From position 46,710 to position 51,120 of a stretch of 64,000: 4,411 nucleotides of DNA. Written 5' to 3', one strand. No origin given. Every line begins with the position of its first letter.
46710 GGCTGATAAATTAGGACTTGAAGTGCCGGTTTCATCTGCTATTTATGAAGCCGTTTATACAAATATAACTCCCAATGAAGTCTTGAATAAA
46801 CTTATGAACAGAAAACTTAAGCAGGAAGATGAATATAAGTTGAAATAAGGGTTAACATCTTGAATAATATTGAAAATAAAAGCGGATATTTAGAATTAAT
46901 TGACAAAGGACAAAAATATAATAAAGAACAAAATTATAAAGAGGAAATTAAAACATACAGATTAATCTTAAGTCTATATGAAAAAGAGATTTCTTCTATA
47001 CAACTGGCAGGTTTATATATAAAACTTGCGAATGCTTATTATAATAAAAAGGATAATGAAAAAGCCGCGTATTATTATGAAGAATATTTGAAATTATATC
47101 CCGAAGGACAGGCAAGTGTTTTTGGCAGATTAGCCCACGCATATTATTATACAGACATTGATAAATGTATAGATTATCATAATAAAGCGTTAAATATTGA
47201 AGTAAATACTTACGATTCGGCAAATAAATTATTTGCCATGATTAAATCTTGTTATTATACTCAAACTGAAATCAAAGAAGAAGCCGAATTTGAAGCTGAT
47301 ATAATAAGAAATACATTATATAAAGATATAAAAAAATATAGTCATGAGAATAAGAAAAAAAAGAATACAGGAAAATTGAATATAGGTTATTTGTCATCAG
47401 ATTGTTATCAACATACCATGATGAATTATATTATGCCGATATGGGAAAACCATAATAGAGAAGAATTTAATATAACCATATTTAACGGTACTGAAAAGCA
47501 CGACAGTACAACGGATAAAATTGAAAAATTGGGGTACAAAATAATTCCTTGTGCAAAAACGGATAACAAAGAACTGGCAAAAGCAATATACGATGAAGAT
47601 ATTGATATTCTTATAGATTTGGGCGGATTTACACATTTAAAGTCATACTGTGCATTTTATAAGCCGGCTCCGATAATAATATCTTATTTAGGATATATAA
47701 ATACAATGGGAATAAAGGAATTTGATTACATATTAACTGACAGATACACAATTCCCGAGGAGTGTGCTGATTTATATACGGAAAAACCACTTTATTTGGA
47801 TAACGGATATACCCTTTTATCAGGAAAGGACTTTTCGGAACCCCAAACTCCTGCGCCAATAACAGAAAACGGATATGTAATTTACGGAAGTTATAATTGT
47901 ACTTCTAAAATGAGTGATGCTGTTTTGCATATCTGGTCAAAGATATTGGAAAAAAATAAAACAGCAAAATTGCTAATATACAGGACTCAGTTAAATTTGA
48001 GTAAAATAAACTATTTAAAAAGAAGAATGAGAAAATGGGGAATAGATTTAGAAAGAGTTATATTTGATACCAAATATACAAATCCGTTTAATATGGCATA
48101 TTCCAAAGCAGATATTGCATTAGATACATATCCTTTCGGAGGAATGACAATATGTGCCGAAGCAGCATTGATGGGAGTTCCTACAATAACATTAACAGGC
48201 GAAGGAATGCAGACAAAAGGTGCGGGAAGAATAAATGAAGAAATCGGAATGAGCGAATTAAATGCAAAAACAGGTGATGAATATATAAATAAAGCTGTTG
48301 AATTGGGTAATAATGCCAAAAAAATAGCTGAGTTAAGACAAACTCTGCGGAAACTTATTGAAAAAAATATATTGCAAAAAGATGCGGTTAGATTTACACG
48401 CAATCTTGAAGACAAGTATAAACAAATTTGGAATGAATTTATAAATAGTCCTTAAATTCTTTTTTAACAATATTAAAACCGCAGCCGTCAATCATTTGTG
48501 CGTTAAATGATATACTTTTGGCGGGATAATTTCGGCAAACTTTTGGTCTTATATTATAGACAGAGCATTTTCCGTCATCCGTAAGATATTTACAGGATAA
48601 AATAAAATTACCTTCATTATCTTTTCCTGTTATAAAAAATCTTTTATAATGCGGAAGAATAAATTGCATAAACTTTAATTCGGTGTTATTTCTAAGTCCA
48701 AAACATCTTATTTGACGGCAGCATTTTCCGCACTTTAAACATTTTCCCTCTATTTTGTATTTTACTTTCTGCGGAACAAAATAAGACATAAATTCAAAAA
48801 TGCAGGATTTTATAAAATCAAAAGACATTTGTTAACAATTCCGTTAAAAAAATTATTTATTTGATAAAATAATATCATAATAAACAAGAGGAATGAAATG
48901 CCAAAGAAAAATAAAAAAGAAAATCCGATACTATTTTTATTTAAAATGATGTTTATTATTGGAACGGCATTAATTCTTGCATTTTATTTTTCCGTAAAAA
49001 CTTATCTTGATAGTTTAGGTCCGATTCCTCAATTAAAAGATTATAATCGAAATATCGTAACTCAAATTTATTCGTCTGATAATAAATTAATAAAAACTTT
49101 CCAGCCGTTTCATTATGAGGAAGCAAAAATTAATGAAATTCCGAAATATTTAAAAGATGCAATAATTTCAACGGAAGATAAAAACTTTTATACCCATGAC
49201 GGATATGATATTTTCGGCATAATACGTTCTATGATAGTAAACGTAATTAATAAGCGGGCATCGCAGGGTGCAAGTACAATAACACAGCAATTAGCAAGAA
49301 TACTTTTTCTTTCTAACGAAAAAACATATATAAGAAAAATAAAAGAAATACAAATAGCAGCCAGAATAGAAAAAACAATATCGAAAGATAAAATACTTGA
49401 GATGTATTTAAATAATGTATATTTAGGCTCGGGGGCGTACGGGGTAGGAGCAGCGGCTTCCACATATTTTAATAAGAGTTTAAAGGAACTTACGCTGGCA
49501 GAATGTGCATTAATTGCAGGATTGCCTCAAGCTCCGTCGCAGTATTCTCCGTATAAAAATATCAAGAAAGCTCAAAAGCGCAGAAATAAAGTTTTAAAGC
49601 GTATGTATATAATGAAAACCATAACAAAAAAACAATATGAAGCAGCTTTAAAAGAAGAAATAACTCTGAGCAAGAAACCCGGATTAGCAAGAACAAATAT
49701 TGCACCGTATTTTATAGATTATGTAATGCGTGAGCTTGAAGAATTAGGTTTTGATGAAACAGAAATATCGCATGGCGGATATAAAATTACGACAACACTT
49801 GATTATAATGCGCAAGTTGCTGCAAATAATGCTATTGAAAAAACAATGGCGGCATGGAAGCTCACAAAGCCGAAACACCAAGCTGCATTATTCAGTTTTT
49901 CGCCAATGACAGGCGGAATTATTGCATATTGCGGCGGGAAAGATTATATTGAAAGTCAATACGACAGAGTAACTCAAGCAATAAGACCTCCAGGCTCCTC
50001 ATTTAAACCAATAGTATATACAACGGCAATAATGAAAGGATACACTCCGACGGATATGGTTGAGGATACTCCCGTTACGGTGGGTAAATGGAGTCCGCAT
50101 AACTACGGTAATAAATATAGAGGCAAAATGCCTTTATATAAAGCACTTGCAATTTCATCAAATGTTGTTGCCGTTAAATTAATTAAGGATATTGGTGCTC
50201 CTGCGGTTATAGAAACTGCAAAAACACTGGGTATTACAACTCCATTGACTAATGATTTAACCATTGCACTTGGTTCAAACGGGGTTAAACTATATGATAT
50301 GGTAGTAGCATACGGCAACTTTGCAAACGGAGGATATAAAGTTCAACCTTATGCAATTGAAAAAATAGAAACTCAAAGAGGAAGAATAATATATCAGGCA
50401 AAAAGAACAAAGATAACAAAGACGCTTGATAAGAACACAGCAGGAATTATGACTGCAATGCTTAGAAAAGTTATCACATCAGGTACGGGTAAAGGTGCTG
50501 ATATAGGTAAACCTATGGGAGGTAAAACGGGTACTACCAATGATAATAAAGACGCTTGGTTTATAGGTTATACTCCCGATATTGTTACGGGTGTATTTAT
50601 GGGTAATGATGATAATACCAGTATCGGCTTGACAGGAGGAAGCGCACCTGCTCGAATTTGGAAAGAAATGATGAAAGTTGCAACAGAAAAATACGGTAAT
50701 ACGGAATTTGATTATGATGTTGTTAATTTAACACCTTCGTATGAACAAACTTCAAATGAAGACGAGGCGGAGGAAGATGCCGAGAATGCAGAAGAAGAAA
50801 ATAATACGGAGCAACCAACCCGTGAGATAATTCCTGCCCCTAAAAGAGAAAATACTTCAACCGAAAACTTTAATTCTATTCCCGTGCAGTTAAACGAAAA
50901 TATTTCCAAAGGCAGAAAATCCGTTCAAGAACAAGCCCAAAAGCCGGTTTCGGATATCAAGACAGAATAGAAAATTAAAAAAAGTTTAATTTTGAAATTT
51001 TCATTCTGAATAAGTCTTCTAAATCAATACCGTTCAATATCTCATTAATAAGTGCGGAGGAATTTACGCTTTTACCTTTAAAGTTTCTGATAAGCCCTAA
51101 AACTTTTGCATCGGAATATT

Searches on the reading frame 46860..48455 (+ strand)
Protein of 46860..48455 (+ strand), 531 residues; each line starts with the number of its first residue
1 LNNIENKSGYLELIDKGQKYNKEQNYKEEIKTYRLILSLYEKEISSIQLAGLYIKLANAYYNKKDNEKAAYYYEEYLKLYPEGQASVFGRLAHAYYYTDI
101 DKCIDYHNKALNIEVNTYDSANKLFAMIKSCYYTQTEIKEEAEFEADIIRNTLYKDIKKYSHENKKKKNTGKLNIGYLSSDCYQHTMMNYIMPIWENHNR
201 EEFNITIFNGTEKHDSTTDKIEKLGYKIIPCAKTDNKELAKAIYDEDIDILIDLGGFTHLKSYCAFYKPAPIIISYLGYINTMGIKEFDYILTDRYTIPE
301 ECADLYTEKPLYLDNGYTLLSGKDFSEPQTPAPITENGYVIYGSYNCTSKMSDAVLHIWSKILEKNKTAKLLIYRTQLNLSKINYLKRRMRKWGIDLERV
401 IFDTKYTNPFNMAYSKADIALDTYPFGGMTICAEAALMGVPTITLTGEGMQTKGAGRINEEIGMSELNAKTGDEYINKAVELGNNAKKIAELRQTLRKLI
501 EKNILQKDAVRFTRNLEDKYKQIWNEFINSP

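Call 21: search_protein_families(library=pfam, proteins=[window:46860-48455:+], max_evalue=0.0001)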
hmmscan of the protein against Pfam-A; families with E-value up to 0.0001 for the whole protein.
window:46860-48455:+ (531 aa): 1 family
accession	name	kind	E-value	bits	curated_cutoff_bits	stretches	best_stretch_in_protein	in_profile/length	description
PF13844.12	Glyco_transf_41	-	3.5e-36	125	25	2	158-317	66-228/543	Glycosyl transferase family 41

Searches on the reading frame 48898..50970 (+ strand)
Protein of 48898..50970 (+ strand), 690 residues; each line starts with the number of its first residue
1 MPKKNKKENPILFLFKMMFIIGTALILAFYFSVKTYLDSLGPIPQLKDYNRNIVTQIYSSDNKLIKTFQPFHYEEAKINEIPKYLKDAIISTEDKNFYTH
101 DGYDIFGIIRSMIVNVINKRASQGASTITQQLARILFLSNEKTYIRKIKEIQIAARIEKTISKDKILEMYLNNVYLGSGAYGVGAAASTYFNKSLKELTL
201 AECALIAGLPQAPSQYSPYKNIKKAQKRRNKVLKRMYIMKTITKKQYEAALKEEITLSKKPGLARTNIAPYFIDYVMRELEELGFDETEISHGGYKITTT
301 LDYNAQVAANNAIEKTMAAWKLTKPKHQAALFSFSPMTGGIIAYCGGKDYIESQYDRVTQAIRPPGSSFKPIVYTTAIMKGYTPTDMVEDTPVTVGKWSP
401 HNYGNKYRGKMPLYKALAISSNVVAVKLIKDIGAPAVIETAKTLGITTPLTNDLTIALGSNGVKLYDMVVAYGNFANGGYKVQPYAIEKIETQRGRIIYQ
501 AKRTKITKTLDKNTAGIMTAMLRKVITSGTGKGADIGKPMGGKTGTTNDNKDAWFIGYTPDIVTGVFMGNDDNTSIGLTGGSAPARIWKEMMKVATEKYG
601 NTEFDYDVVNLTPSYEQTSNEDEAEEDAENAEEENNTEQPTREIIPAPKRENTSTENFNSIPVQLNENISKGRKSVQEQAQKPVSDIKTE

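Call 21: search_protein_families(library=pfam, proteins=[window:48898-50970:+], max_evalue=0.0001)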
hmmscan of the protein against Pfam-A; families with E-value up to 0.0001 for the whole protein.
window:48898-50970:+ (690 aa): 2 families
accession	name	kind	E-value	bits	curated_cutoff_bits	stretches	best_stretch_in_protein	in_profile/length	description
PF00912.28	Transgly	-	2.5e-65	219.7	27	1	63-236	3-177/178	Transglycosylase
PF00905.27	Transpeptidase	-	1.2e-25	90.7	22.1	1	335-593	7-299/299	Penicillin binding protein transpeptidase domain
